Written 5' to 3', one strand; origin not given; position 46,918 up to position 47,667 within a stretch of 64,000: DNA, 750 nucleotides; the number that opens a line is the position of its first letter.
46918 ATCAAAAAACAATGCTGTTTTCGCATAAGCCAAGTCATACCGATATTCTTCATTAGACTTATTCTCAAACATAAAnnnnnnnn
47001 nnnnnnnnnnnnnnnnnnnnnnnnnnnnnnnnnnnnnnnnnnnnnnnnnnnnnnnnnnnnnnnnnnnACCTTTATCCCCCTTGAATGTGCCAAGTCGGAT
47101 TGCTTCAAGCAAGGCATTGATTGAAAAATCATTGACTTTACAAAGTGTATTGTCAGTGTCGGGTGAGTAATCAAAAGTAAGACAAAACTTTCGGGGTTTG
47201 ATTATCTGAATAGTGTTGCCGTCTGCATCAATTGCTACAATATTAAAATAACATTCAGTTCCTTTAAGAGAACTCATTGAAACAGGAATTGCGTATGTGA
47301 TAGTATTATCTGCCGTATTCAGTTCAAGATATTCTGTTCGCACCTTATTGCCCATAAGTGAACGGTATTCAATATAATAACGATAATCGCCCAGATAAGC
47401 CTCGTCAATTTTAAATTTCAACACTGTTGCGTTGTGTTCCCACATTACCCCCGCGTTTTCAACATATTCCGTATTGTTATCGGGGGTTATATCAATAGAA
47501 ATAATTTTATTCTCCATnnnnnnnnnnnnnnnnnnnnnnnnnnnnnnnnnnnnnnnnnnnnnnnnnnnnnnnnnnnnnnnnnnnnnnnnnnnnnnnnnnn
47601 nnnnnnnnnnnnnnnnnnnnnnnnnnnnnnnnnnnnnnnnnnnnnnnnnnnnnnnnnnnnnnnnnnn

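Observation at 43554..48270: Integrase-less, capsid-less phage-derived module: SOS promoter -> sigma-like factor -> leaderless fibre/esterase -> lysin-XhlA-holin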

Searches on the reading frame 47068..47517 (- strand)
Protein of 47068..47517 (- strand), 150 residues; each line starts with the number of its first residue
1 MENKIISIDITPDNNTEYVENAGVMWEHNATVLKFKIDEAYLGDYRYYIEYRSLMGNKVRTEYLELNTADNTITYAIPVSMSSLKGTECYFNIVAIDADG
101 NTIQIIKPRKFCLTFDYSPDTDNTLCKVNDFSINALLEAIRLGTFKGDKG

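Call 15: find_related_loci(query=A1, collection=viral_contigs, flank=10000)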
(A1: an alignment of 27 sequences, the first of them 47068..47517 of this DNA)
Query A1 (150 aa) in viral_contigs; peptide patterns used: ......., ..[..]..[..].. (x = any residue, [..] = any of these).
9 stretches matched a pattern, but none encodes a relative of the query by tblastn (E <= 1e-3).
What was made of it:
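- The close family of the anchor was not found in 2.9 million viral contigs (call 15).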

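Call 16: search_dna_similar(query=window:47068-47517:-, collection=phages, mode=protein, max_evalue=0.01)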
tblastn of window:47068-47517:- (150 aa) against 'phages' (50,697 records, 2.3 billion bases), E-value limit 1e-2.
Records with a match: 1; places in all: 1; records where one place covers at least 80% of the query: 1.
Best place of each record, by identity: <60% 1.
By first word of the organism name: Bacteriophage 1.
By host as written in the record: - 1.
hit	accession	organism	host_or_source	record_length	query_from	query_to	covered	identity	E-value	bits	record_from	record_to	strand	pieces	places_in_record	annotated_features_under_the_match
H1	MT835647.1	Bacteriophage sp.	human fecal samples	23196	22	150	86%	38.5%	3e-23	100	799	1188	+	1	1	record has no annotation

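Call 21: find_homologous_proteins(query=A1, max_evalue=0.001)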
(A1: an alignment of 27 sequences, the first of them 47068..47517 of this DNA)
Query A1 (27 sequences) (150 aa, profile of the alignment): 36 proteins with E <= 0.001 among 2828 candidates.
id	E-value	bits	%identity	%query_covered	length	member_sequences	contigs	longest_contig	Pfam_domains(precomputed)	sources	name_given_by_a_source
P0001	1.4e-85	302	75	100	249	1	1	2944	-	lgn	-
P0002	8.9e-85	300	77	100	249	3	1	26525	-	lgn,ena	-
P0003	1.9e-84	299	76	100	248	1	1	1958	-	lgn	-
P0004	2.5e-84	298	75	100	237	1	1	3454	-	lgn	-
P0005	2.7e-84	298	76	100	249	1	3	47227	-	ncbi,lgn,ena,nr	ncbi:MAG: hypothetical protein IJA80_00135 [Clostridia bacterium]|nr:hypothetical protein [Clostridi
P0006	3.5e-84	298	76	100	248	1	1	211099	-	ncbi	-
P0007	4.2e-84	298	77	99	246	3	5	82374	-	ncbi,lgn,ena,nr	ncbi:MAG: hypothetical protein IKC45_04675 [Clostridia bacterium]|nr:hypothetical protein [Clostridi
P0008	6.4e-84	297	77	100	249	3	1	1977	-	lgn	-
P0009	6.5e-84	297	76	98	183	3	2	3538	-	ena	-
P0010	6.9e-84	297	72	100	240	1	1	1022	-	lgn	-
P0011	8.8e-84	297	76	99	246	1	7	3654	-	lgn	-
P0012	9.2e-84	297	76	99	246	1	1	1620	-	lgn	-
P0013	5.8e-83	294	75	100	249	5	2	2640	-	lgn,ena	-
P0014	6.6e-83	294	76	99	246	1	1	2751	-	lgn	-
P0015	1.5e-82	293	75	99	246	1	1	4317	-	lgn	-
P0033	1.7e-28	117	38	86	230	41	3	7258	-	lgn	-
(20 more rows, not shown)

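Call 33: predict_structure(alignment_id=A2)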
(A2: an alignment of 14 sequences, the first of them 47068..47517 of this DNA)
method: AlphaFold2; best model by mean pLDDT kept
length: 150 residues; sequences in the alignment: 14
mean_pLDDT: 82.1   pTM: 0.68
mean pLDDT of the five models: 82.1, 81.4, 80.3, 79.2, 78.1
residues with pLDDT >= 90: 56; 70-90: 65; 50-70: 28; < 50: 1
segments of 3 or more residues with pLDDT < 50: none
pLDDT, mean of each block of 10 residues (from residue 1): 83 79 79 93 92 85 94 91 88 90 87 78 55 71 67
secondary structure, 60 per line:
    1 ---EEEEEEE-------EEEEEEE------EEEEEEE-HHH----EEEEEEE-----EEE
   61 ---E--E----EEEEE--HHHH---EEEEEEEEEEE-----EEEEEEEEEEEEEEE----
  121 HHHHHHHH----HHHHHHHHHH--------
elements in order: E4-10 E18-24 E31-37 E46-52 E58-60 E72-76 H79-82 E86-96 E102-116 H121-128 H133-142
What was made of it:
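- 47080..47517 (-): Fibre protein p566, residues 1-146: BppU-type baseplate-anchor domain. AF2 pLDDT 82 (call 33).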

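Call 37: fold_search(model_id=the predicted structure, library=pdb)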
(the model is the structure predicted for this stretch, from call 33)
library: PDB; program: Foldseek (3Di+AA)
matches with E <= 10: 1844; with E <= 0.001: 8
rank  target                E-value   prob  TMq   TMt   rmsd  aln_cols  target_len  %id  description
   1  9m8o_Q                1.9e-08  1.00  0.58  0.55  14.3       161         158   17  Cryo-EM structure of bacteriophage NF5 baseplate (released 2025-12-17)
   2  9m8o_P                3.6e-08  1.00  0.58  0.56   4.6       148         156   17  Cryo-EM structure of bacteriophage NF5 baseplate (released 2025-12-17)
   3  6v8i_AN               2.6e-07  1.00  0.56  0.67   3.9       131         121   14  Composite atomic model of the Staphylococcus aureus phage 80alpha baseplate (released 2020-03-04)
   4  4v96_AQ               3.8e-07  1.00  0.50  0.29  11.0       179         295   16  The structure of a 1.8 MDa viral genome injection device suggests alternative infection mechanisms (released 2014-07-09)
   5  4v96_AH               9.0e-07  1.00  0.49  0.28   9.8       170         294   15  The structure of a 1.8 MDa viral genome injection device suggests alternative infection mechanisms (released 2014-07-09)
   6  4v96_AK               1.6e-06  1.00  0.49  0.28  10.8       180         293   16  The structure of a 1.8 MDa viral genome injection device suggests alternative infection mechanisms (released 2014-07-09)
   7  4v96_AB               1.9e-06  1.00  0.52  0.30  11.1       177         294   16  The structure of a 1.8 MDa viral genome injection device suggests alternative infection mechanisms (released 2014-07-09)
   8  6v8i_AM               1.1e-05  1.00  0.53  0.63   4.3       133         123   16  Composite atomic model of the Staphylococcus aureus phage 80alpha baseplate (released 2020-03-04)
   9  4n2e                  1.8e-03  0.99  0.38  0.11   8.2       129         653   11  Crystal structure of Protein Arginine Deiminase 2 (D123N, 10 mM Ca2+) (released 2015-02-04)
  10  1u2c                  2.1e-03  0.99  0.34  0.25   8.0       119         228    8  Crystal Structure of a-dystroglycan (released 2004-09-07)
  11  5icu                  2.4e-03  1.00  0.31  0.42   4.9        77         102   14  The crystal structure of CopC from Methylosinus trichosporium OB3b (released 2016-04-06)
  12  7nwl_D                2.9e-03  0.99  0.36  0.33   8.2       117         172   11  Cryo-EM structure of human integrin alpha5beta1 (open form) in complex with fibronectin and TS2/16 Fv-clasp (released 2021-06-02)
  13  3m88_B                3.1e-03  0.99  0.38  0.51   5.8       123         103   10  Crystal structure of the cysteine protease inhibitor, EhICP2, from Entamoeba histolytica (released 2011-02-02)
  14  4n2b                  3.1e-03  0.96  0.34  0.11   8.7       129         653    8  Crystal structure of Protein Arginine Deiminase 2 (10 mM Ca2+) (released 2015-02-04)
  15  5llk                  3.3e-03  0.99  0.34  0.25   6.5       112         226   11  Crystal structure of human alpha-dystroglycan (released 2017-07-12)
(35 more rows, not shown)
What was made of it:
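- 47080..47517 (-): Foldseek PDB: NF5, 80alpha and TP901-1 baseplate chains, E 2e-8 to 4e-7 (call 37).
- Its fold matches proteins that bind Dit in TP901-1 and 80alpha baseplates (call 37).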

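Call 38: search_protein_representatives(alignment_id=A2)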
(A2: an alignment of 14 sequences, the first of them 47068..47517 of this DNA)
Query: 14 sequences, 188 profile positions. Proteins with E-value up to 0.001 (for the whole library): 158; up to 1e-10: 79; up to 1e-30: 66. The best 150 are listed.
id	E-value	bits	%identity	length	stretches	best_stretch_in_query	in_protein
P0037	2.6e-87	307.3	-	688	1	1-186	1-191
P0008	2.8e-87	307.2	-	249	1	1-180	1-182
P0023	1.8e-86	304.6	-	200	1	1-186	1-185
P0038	4.7e-86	303.2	-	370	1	1-186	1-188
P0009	6.8e-84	296.2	-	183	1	1-172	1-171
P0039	1.0e-83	295.6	-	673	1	1-186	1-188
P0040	1.6e-83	294.9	-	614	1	1-184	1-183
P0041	1.7e-83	294.9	-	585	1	1-160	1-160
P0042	1.1e-82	292.2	-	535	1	1-152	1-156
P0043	2.7e-82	291.0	-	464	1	1-169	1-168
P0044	3.0e-82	290.8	-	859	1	1-180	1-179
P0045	4.8e-82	290.1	-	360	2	1-152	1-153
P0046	8.8e-82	289.3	-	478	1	1-186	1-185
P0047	4.2e-81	287.1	-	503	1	1-157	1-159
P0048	6.9e-81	286.4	-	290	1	1-174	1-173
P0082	1.1e-45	171.5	-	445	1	4-176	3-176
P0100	4.4e-20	88.1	-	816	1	1-148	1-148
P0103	6.9e-17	77.7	-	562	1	9-151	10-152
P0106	1.4e-12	63.6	-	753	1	18-152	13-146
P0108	1.9e-10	56.6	-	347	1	17-173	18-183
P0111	3.8e-09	52.4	-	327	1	15-123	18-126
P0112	1.3e-08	50.7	-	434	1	19-154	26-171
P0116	2.7e-08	49.7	-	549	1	4-155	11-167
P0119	2.6e-07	46.4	-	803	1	4-128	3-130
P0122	4.9e-07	45.6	-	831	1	14-129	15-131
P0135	6.9e-06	41.8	-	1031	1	15-129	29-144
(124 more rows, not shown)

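Call 39: search_protein_families(library=pfam, proteins=[P0100, P0103, P0106, P0108, P0111, P0112, P0116, P0119, P0122, P0135], max_evalue=0.01)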
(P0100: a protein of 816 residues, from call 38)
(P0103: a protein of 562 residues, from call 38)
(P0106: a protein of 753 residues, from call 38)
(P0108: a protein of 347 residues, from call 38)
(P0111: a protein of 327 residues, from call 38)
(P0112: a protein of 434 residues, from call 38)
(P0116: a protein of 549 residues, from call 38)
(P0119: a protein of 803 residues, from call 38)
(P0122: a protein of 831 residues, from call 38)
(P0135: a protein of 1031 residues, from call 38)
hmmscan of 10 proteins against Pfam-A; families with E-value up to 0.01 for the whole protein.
P0100 (816 aa): 1 family
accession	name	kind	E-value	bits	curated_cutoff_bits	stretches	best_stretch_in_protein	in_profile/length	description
PF21882.2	Gp53-like_C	-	2e-10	41.5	24.9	1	742-815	1-83/84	Putative tail fiber protein gp53-like, C-terminal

P0103 (562 aa): 0 families

P0106 (753 aa): 1 family
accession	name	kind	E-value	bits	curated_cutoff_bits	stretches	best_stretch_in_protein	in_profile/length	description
PF01391.23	Collagen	-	0.00094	19.3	27.2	1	141-168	25-52/60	Collagen triple helix repeat (20 copies)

P0108 (347 aa): 0 families

P0111 (327 aa): 2 families
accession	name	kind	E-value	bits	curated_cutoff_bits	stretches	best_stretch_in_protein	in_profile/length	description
PF11839.13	Alanine_zipper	-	0.00022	21.8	23.1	1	135-188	6-59/69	Alanine-zipper, major outer membrane lipoprotein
PF01391.23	Collagen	-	0.0019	18.4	27.2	1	195-219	25-49/60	Collagen triple helix repeat (20 copies)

P0112 (434 aa): 1 family
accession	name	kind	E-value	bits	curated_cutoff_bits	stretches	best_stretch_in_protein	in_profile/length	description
PF01391.23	Collagen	-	8.7e-07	29.1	27.2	1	164-201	19-56/60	Collagen triple helix repeat (20 copies)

P0116 (549 aa): 1 family
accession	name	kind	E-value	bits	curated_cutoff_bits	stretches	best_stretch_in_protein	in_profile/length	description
PF01391.23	Collagen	-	1.2e-06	28.6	27.2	1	159-198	7-46/60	Collagen triple helix repeat (20 copies)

P0119 (803 aa): 1 family
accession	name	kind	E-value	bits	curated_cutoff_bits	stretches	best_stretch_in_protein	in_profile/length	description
PF05048.19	NosD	-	0.00033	20.6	23.6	0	318-488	25-167/212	Periplasmic copper-binding protein (NosD)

P0122 (831 aa): 0 families

P0135 (1031 aa): 0 families

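Call 52: find_encoding_contigs(protein=P0033, flank=10000, max_places=6)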
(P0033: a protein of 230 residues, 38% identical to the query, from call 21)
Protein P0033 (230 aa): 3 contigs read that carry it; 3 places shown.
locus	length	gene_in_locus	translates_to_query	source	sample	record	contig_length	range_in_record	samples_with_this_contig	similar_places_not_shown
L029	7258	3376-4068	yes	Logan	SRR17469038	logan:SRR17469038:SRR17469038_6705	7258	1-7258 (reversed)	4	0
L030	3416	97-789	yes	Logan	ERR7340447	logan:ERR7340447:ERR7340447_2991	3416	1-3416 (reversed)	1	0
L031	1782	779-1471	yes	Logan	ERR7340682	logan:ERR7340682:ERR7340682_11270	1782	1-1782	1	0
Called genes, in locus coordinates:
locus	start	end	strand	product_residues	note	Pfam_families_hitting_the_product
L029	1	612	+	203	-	?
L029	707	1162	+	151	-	PF22811:Zn_ribbon_NrdR, PF03477:ATP-cone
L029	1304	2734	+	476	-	PF01841:Transglut_core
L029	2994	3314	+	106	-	-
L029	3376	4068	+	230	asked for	-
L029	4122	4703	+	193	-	-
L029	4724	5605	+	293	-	PF01183:Glyco_hydro_25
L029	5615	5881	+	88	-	-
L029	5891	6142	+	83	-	PF16079:Phage_holin_5_2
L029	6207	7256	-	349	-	?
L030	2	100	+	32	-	?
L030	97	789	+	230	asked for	-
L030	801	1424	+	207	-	-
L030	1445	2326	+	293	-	PF01183:Glyco_hydro_25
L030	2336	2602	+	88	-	-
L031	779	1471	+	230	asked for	-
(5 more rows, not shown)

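Call 69: find_encoding_contigs(protein=P0100, flank=10000, max_places=4)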
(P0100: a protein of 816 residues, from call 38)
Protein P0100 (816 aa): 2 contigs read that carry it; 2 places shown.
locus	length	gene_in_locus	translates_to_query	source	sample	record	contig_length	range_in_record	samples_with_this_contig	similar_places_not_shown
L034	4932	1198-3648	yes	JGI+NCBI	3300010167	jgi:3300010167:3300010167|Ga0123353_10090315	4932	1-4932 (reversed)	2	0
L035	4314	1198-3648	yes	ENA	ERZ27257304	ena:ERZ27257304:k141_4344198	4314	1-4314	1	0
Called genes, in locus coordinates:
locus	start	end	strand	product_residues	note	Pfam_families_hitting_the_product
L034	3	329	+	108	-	?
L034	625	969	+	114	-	PF02001:DUF134 (weak)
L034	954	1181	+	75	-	-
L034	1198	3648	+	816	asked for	PF21882:Gp53-like_C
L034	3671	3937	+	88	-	PF16079:Phage_holin_5_2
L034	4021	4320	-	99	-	-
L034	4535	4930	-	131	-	?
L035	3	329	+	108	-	?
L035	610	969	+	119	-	PF02001:DUF134 (weak)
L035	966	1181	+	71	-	-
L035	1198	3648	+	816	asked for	PF21882:Gp53-like_C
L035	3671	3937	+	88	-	PF16079:Phage_holin_5_2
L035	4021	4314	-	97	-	?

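Call 70: find_encoding_contigs(protein=P0082, flank=10000, max_places=4)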
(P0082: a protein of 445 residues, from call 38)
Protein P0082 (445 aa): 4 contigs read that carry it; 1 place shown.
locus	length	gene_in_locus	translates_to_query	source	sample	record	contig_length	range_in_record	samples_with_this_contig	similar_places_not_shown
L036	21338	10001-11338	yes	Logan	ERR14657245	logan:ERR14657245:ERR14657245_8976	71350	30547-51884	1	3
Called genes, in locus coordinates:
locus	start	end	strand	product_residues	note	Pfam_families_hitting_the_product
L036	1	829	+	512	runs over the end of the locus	PF01943:Polysacc_synt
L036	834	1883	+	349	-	PF01073:3Beta_HSD, PF01370:Epimerase, PF02719:Polysacc_synt_2, PF04321:RmlD_sub_bind (weak), PF07993:NAD_binding_4, PF13460:NAD_binding_10, PF16363:GDP_Man_Dehyd, PF08485:Polysacc_syn_2C, +2 more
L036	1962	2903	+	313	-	PF00535:Glycos_transf_2, PF10111:Glyco_tranf_2_2, PF13641:Glyco_tranf_2_3 (faint)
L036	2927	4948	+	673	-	PF01370:Epimerase, PF02719:Polysacc_synt_2 (faint), PF07993:NAD_binding_4 (faint), PF16363:GDP_Man_Dehyd (faint), PF14667:Polysacc_synt_C, PF01370:Epimerase, PF04321:RmlD_sub_bind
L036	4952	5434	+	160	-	PF04892:VanZ-LLP1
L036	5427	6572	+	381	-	PF02350:Epimerase_2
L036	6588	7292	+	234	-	PF00596:Aldolase_II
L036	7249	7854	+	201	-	PF22811:Zn_ribbon_NrdR, PF03477:ATP-cone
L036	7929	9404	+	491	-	PF01841:Transglut_core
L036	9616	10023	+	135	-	PF04545:Sigma70_r4 (weak)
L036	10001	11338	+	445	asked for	-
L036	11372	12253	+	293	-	PF01183:Glyco_hydro_25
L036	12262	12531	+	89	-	-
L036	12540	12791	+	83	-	PF16079:Phage_holin_5_2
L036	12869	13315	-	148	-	PF02082:Rrf2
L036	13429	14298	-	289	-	PF00288:GHMP_kinases_N, PF08544:GHMP_kinases_C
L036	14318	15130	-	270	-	PF02811:PHP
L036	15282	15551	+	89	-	PF01842:ACT (weak), PF13740:ACT_6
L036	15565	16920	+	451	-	PF05167:DUF711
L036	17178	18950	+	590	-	PF00501:AMP-binding, PF23562:AMP-binding_C_3 (faint)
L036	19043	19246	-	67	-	PF20564:DUF6774 (weak)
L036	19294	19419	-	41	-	-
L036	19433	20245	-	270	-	PF00924:MS_channel_2nd, PF21082:MS_channel_3rd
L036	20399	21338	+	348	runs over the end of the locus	PF27117:FliB_C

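Call 82: find_encoding_contigs(protein=P0106, flank=10000, max_places=3)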
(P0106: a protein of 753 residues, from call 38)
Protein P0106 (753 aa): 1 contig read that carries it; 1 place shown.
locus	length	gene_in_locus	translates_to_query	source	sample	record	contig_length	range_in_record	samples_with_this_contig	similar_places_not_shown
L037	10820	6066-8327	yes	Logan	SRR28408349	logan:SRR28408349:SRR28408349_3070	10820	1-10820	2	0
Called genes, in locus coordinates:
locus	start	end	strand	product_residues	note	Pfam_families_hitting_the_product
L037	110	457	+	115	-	-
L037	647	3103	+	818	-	PF10145:PhageMin_Tail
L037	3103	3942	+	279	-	-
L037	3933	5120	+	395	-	-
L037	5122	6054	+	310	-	-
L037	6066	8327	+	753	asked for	-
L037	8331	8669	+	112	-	-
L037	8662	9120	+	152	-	-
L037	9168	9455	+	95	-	-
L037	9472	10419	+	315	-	PF04688:Holin_SPP1, PF05257:CHAP, PF12200:DUF3597 (weak)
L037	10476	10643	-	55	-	-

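Call 83: find_encoding_contigs(protein=P0112, flank=10000, max_places=3)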
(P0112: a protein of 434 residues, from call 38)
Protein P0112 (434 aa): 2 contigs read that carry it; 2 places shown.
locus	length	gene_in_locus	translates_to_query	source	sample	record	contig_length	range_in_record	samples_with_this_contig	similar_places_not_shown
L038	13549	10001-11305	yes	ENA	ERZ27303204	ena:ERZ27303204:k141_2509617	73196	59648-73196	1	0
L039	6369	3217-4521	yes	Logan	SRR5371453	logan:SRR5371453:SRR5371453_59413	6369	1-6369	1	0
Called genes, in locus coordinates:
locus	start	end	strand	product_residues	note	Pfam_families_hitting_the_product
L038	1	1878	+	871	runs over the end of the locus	-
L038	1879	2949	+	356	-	-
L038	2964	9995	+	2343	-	-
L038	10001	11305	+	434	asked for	PF01391:Collagen (weak)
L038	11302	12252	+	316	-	-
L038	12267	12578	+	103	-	-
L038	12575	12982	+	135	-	-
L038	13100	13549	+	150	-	?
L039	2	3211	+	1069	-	?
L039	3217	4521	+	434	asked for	PF01391:Collagen (weak)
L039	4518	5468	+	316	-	-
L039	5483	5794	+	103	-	-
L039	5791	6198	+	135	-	-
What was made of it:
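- On BppU-type baseplate / neck-passage fibre: Distant relatives P0106 and P0112 do meet this (calls 82, 83).
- Distant relatives sit in real tail modules after the tape-measure gene (calls 82, 83).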
